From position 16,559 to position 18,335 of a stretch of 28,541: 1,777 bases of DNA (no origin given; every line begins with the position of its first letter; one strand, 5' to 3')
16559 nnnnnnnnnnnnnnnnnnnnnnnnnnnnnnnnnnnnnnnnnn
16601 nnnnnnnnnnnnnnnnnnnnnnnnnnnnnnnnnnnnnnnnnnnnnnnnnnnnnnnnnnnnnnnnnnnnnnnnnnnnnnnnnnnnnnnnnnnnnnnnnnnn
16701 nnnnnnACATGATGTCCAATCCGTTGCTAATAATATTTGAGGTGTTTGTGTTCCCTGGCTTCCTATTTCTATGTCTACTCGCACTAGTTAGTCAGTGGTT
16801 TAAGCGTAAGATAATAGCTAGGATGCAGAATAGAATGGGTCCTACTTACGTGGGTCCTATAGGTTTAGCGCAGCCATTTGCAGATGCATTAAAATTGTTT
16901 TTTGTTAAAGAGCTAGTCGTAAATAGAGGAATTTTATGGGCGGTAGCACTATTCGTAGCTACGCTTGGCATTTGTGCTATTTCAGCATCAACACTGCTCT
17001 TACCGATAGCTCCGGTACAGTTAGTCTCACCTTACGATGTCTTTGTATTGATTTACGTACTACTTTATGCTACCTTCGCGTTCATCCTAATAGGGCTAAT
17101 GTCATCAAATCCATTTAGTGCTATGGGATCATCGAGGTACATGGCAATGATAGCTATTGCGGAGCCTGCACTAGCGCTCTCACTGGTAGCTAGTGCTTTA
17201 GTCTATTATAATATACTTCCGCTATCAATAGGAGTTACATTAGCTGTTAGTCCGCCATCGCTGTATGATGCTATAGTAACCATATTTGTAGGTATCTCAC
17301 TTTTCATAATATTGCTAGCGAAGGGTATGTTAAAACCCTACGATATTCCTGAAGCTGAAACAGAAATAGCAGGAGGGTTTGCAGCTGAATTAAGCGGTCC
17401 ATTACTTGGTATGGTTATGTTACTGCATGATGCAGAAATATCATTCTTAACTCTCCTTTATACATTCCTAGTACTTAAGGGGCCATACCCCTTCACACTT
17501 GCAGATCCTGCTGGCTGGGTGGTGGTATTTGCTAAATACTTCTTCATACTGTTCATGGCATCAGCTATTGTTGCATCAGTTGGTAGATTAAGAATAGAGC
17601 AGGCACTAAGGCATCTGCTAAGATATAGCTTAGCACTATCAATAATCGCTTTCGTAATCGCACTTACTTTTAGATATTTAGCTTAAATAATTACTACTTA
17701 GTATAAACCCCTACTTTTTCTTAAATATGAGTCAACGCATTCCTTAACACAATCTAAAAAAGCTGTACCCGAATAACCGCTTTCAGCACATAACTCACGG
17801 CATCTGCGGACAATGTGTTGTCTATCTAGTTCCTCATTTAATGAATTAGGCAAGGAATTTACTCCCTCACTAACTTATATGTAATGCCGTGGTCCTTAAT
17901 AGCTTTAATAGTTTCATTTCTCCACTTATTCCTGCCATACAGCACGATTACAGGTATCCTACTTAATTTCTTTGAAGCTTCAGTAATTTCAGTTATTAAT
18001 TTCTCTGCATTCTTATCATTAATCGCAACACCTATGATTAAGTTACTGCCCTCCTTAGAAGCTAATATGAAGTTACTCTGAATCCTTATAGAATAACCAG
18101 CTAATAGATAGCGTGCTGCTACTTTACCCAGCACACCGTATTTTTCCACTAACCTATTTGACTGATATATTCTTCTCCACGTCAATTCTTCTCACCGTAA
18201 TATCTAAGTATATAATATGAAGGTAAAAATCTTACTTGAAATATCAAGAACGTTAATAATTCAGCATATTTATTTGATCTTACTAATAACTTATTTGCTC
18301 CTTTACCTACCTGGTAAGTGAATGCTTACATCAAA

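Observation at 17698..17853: Hidden 51-aa miniprotein with a twin CX3C motif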

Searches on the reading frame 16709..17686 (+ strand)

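Call 3: search_protein_families(library=pfam, proteins=[window:16709-17686:+], max_evalue=1)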
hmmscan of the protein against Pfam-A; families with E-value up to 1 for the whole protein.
window:16709-17686:+ (325 aa): 1 family
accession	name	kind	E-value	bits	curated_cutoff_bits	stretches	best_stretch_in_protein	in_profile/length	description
PF00146.26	NADHdh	-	2.5e-53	181.8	27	1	19-318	8-297/298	NADH dehydrogenase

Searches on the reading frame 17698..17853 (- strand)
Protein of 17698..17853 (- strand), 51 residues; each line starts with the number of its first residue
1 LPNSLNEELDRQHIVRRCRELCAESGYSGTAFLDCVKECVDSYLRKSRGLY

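Call 3: search_protein_families(library=pfam, proteins=[window:17698-17853:-], max_evalue=1)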
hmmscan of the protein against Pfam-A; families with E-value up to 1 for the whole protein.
window:17698-17853:- (51 aa): 1 family
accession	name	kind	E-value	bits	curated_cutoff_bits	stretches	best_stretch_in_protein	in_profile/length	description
PF03013.19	Pyr_excise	-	0.18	12.7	23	1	5-23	11-29/81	Pyrimidine dimer DNA glycosylase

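Call 4: search_protein_families(library=ncbifam, proteins=[window:17698-17853:-], max_evalue=1)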
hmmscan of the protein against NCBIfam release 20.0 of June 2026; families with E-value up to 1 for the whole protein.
window:17698-17853:- (51 aa): 0 families

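Call 7: find_homologous_proteins(query=window:17698-17853:-, max_evalue=1)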
Query window:17698-17853:- (51 aa): 2 proteins with E <= 1 among 2 candidates.
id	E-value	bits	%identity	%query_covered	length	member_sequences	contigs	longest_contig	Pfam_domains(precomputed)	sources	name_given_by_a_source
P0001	2.4e-27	110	98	100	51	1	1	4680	-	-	-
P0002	7.2e-18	80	81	92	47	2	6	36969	-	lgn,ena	-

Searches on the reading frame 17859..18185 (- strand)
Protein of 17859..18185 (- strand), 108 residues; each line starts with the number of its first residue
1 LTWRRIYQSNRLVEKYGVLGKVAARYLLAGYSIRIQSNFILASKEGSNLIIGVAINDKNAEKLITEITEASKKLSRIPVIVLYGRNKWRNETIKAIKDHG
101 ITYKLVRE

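Call 3: search_protein_families(library=pfam, proteins=[window:17859-18185:-], max_evalue=1)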
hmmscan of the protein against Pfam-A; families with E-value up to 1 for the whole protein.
window:17859-18185:- (108 aa): 1 family
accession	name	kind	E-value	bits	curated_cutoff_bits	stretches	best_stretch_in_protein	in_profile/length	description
PF13289.12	SIR2_2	-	0.07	13.7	24.5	1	45-102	83-139/141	SIR2-like domain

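Call 4: search_protein_families(library=ncbifam, proteins=[window:17859-18185:-], max_evalue=1)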
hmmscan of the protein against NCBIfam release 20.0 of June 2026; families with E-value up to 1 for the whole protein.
window:17859-18185:- (108 aa): 2 families
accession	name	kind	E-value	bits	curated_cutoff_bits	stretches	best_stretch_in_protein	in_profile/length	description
NF010490.0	PRK13912.1-1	equivalog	0.01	16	211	1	45-106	40-101/159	nuclease NucT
NF049996.1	NtdP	equivalog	0.05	13.6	280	1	44-103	29-81/168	nucleoside tri-diphosphate phosphatase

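Call 14: search_solved_structures(query=window:17859-18185:-, max_evalue=10, show_alignments=2)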
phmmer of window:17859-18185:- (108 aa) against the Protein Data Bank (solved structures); distinct sequences matched with E-value up to 10: 4.
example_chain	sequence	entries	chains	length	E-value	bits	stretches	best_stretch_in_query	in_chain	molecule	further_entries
11zv_B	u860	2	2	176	0.57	13.7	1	61-104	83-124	RBD minibinder 11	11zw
1wvq_A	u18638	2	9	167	0.83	13.2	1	56-98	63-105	hypothetical protein PAE2307 | conserved hypothetical protein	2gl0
2jb7_A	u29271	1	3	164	0.87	13.1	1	56-98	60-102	HYPOTHETICAL PROTEIN PAE2307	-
6eki_A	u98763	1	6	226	1.2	12.6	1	25-69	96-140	Carbonic anhydrase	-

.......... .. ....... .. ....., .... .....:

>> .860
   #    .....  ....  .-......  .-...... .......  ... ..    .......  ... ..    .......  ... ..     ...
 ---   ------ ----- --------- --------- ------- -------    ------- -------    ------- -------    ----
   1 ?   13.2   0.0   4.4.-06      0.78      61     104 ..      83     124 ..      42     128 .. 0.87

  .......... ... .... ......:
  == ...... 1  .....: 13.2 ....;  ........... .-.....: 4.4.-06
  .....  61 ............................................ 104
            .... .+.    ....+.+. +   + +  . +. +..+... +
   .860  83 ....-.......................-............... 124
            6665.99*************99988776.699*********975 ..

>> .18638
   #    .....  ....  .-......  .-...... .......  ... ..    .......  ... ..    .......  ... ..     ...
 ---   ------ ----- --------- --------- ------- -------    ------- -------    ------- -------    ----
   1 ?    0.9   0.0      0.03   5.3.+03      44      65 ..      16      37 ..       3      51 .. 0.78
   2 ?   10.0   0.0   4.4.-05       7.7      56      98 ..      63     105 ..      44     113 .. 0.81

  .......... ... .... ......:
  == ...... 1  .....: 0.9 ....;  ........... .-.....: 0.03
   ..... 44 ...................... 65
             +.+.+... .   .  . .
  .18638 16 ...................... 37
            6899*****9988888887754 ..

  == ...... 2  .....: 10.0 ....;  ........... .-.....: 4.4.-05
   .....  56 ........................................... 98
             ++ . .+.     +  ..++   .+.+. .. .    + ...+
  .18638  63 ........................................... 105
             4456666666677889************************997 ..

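Call 51: find_homologous_proteins(query=window:17859-18185:-, max_evalue=0.001)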
Query window:17859-18185:- (108 aa): 12 proteins with E <= 0.001 among 17 candidates.
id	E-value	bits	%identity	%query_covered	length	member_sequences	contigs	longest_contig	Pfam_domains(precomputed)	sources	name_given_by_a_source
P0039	5.7e-62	224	100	100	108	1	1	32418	-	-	-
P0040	1.3e-61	223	99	100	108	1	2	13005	-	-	-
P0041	1.6e-61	222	99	100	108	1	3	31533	-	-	-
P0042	2.0e-52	193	99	89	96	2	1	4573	-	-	-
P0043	4.6e-47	176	76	100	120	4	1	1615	-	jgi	-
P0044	6.0e-47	176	75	100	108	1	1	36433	-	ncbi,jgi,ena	-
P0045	7.6e-47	175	75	100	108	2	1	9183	-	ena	-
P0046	1.6e-46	174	75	100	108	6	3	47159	-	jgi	-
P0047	2.1e-46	174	72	100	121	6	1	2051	-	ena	-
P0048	1.8e-45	171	74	100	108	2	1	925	-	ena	-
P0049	2.5e-45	170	87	95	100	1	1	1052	-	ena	-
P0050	1.5e-40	155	66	100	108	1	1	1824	-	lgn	-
